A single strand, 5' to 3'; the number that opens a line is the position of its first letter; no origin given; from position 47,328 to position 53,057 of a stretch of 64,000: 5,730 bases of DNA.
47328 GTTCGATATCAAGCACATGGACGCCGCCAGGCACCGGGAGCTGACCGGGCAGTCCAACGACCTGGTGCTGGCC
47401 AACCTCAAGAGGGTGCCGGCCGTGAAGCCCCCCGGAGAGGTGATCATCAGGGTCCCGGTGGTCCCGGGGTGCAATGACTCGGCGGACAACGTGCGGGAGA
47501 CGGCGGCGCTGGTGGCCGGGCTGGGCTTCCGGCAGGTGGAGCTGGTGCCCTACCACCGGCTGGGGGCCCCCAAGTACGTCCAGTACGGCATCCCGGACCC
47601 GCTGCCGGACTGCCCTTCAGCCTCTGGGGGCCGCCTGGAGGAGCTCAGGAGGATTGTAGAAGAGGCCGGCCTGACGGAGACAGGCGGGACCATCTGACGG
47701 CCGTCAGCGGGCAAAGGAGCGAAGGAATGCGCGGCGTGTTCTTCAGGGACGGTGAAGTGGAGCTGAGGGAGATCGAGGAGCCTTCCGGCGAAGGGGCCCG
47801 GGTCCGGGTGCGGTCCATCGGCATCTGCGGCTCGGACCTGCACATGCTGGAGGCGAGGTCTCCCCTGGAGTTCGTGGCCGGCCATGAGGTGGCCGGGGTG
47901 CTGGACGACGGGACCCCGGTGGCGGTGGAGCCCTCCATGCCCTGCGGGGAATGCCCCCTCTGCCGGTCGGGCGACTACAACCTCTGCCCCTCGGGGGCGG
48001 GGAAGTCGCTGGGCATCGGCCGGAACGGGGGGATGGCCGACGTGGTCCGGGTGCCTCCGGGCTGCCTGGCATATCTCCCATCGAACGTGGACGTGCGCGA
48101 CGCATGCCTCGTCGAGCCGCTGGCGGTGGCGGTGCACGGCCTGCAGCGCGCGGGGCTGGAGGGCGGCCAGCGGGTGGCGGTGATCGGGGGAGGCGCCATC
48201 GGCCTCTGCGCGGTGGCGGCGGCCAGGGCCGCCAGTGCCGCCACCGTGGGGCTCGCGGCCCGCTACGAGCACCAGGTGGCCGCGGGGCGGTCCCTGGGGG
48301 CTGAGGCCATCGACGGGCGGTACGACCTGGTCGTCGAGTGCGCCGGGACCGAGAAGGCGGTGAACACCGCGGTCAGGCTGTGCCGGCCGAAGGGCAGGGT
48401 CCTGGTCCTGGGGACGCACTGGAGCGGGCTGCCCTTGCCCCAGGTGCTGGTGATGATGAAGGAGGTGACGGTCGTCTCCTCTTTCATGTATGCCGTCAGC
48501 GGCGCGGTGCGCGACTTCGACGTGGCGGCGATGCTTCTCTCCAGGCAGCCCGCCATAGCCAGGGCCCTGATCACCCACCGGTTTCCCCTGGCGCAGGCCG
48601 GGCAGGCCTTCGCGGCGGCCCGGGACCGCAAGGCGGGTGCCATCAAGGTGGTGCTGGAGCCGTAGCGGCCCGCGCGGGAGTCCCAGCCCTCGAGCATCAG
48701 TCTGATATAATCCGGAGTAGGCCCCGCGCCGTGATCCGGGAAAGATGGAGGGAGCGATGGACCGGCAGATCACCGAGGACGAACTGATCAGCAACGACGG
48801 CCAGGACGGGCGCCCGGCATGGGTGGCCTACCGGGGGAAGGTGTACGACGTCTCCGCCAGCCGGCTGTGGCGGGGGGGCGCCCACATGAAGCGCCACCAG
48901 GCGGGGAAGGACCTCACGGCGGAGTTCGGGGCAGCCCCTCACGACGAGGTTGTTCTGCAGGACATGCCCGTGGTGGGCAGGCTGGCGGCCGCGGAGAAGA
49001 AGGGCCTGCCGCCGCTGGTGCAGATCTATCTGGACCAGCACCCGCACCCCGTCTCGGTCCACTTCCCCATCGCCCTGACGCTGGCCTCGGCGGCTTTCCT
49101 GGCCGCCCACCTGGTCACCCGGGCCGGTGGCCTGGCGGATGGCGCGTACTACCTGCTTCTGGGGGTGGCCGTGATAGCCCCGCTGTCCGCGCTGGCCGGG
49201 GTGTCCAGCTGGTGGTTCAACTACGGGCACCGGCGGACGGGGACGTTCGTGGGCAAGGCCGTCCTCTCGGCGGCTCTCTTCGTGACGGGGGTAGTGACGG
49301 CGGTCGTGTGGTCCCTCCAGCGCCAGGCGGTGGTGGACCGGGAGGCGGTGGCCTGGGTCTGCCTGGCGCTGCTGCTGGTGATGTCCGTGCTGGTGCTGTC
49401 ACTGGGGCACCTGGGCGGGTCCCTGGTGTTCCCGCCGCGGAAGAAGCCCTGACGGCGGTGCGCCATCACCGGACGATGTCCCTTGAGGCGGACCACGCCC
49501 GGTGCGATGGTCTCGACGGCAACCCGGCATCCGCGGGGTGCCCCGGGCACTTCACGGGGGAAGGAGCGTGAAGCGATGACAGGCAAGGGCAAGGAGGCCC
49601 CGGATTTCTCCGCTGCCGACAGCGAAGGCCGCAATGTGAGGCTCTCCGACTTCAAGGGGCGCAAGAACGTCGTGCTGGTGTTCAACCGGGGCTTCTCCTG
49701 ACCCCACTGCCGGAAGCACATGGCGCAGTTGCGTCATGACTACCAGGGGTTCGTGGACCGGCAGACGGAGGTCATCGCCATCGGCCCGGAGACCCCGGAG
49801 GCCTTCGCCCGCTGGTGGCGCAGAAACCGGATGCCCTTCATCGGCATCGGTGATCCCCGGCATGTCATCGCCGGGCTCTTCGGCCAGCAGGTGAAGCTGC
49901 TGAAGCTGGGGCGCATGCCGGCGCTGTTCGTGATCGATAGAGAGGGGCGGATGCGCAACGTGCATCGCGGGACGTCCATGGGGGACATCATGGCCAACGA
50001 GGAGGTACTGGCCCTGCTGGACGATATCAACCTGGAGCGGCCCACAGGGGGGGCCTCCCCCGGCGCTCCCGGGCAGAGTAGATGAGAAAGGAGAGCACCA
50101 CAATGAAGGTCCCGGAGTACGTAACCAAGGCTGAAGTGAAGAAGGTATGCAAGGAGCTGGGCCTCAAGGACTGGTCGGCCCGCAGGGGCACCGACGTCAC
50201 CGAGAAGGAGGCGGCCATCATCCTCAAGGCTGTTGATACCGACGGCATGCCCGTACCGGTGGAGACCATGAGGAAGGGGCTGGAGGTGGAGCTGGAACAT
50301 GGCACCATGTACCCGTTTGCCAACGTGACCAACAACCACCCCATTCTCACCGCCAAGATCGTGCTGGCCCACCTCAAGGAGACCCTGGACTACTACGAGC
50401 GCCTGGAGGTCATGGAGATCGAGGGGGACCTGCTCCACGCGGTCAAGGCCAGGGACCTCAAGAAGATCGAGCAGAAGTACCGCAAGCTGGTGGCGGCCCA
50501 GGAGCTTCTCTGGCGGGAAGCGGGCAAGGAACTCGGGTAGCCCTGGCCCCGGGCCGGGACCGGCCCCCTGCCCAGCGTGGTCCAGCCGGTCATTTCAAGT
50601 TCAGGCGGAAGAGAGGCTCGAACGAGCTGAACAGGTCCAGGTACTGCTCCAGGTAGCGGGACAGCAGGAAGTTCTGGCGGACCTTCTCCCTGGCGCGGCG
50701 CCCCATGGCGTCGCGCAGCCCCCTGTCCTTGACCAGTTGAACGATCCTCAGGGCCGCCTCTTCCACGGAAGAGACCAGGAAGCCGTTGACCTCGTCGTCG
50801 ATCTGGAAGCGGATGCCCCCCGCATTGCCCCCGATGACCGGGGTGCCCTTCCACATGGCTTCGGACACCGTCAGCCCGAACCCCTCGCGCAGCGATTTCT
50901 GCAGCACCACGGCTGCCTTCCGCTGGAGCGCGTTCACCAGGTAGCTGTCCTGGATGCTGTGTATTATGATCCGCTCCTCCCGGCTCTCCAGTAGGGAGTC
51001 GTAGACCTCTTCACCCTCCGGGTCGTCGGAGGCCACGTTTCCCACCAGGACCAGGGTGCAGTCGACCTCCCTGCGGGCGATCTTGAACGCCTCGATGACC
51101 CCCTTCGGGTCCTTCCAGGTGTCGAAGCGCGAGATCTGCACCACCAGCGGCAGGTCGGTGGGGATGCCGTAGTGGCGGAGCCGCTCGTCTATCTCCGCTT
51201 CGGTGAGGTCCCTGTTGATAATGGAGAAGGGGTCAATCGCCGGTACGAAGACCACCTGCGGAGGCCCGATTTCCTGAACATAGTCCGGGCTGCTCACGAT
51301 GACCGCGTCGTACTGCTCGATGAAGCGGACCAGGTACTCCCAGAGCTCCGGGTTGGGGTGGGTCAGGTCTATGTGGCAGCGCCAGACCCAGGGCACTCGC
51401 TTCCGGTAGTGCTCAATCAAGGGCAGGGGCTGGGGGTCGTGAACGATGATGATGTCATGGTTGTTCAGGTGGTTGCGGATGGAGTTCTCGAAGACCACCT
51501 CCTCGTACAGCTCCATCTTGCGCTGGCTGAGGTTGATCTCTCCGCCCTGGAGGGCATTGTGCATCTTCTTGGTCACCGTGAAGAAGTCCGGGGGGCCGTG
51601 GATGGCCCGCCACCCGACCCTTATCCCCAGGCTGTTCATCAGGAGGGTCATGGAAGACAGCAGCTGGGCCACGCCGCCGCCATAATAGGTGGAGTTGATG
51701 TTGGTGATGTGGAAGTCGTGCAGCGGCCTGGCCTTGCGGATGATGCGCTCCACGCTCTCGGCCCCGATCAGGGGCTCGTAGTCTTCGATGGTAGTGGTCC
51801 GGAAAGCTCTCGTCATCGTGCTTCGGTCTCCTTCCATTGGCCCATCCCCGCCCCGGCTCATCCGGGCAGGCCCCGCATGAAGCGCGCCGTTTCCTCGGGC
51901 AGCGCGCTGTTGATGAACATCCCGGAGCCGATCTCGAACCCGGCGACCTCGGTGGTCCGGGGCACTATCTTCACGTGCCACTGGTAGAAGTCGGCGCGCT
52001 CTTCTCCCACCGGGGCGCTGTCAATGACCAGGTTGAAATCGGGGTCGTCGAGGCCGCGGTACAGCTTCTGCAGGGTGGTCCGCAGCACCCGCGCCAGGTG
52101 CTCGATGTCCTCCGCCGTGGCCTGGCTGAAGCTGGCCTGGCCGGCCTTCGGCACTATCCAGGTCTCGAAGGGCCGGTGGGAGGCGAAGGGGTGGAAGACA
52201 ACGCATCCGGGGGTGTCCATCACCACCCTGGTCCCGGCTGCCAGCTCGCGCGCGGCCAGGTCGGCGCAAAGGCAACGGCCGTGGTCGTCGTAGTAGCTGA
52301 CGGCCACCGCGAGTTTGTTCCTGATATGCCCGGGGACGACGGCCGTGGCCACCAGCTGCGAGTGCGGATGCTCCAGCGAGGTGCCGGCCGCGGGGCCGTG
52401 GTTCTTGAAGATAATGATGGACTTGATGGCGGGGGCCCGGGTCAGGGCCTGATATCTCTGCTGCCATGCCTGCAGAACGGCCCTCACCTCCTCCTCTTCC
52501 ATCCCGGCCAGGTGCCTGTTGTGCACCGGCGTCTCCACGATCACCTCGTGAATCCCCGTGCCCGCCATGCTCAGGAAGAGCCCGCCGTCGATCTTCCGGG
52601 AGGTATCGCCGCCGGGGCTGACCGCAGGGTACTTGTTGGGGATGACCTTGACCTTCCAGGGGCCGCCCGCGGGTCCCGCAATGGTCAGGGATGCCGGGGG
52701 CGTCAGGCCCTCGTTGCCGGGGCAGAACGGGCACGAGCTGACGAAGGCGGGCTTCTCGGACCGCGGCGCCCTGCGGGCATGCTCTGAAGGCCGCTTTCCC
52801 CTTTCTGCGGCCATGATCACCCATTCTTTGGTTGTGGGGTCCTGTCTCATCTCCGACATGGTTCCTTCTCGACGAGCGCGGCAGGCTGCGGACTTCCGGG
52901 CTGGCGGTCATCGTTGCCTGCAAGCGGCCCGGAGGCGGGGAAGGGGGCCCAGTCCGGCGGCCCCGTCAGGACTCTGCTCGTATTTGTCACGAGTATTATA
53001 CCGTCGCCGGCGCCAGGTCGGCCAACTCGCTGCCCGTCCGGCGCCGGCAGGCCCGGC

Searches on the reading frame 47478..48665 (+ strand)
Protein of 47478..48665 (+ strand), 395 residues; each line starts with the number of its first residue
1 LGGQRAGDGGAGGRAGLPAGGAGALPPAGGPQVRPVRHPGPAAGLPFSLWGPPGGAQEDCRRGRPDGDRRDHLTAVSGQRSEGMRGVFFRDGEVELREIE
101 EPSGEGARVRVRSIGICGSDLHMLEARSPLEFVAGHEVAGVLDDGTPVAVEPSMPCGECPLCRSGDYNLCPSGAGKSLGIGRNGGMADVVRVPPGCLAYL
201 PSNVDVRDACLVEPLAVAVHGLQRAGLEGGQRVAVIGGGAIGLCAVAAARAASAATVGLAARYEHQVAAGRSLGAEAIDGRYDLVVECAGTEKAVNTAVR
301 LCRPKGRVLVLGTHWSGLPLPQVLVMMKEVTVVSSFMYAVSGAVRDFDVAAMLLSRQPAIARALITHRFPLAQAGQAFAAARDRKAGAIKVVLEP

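Call 45: search_protein_families(library=pfam, max_evalue=0.00001, proteins=[window:47478-48665:+])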
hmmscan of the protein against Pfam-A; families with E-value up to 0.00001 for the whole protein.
window:47478-48665:+ (395 aa): 4 families
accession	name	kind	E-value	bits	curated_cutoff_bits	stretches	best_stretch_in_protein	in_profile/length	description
PF08240.17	ADH_N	-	1.8e-14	54.3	23.5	1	107-201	5-103/104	Alcohol dehydrogenase GroES-like domain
PF00107.32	ADH_zinc_N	-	1.9e-13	50.9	31.8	1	280-341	57-117/129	Zinc-binding dehydrogenase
PF16912.11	Glu_dehyd_C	-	6.1e-10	39.4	34.9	1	209-394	4-210/211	Glucose dehydrogenase C-terminus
PF13602.12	ADH_zinc_N_2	-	7e-06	27.4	27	0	271-386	10-128/134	Zinc-binding dehydrogenase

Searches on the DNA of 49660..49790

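Call 61: search_rna_families(source=window, start=49660, end=49790, threshold=evalue, max_evalue=10)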
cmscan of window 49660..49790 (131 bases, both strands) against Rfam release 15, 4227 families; matches with E-value up to 10: 2.
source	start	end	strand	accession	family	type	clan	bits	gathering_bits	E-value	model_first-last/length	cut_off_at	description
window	49704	49775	+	RF01929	bxd_1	Gene; lncRNA;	-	11.4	75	1.5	1-86/86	no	Bithoraxoid conserved region 1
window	49694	49704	+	RF02216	ZNFX1-AS1_2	Gene; lncRNA;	-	8.2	45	5.4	83-93/93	no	ZNFX1 antisense RNA 1 conserved region 2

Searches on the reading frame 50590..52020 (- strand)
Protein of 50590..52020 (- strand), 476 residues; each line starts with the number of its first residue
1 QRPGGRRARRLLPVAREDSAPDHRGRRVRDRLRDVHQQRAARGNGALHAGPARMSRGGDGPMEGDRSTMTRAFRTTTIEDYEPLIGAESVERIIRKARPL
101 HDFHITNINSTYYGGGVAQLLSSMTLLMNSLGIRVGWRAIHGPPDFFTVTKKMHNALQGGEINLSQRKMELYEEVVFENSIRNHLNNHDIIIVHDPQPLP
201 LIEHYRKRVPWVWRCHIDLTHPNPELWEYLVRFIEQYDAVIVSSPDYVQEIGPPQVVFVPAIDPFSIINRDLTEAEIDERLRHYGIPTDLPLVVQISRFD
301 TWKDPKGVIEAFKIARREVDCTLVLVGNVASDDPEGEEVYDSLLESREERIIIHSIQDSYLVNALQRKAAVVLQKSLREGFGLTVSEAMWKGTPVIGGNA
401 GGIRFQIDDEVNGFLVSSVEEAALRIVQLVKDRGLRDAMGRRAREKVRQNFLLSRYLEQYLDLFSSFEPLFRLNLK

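Call 46: search_protein_families(library=pfam, max_evalue=0.001, proteins=[window:50590-52020:-])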
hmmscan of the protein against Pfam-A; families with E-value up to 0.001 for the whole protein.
window:50590-52020:- (476 aa): 6 families
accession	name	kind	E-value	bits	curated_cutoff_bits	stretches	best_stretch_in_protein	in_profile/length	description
PF21269.3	TreT_GT1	-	1e-58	197.5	27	1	107-249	1-144/144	Trehalose synthase, N-terminal domain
PF00534.26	Glycos_transf_1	-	2.1e-26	92.9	26.4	1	281-445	6-171/172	Glycosyl transferases group 1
PF13692.12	Glyco_trans_1_4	-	1.1e-16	61.8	27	1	292-432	3-142/142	Glycosyl transferases group 1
PF20706.3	GT4-conflict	-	8.1e-08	32.1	26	1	309-414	218-327/385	Family 4 Glycosyltransferase in conflict systems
PF13524.12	Glyco_trans_1_2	-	0.0004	20.8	25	1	367-462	45-144/144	Glycosyl transferase-like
PF13439.12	Glyco_transf_4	-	0.0005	20.6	28.5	0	176-250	59-147/170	Glycosyltransferase Family 4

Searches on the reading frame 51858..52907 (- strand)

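Call 46: search_protein_families(library=pfam, max_evalue=0.001, proteins=[window:51858-52907:-])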
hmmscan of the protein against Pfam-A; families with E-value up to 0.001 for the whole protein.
window:51858-52907:- (349 aa): 5 families
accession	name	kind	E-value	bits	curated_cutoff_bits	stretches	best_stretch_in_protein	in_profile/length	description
PF01087.27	GalP_UDP_transf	-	3.7e-23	83.3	22.1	1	17-192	11-184/184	Galactose-1-phosphate uridyl transferase, N-terminal domain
PF16285.10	DUF4931_N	-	5.4e-11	43.1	24.1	1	121-187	54-120/124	Domain of unknown function (DUF4931) N-terminal domain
PF16268.10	DUF4921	-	5.3e-08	32.6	28.5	1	155-339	215-388/425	Domain of unknown function (DUF4921)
PF02744.22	GalP_UDP_tr_C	-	2.3e-06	27.9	29.2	1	203-316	6-119/165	Galactose-1-phosphate uridyl transferase, C-terminal domain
PF01230.28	HIT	-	2.1e-05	25.5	21.5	0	226-297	6-77/98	HIT domain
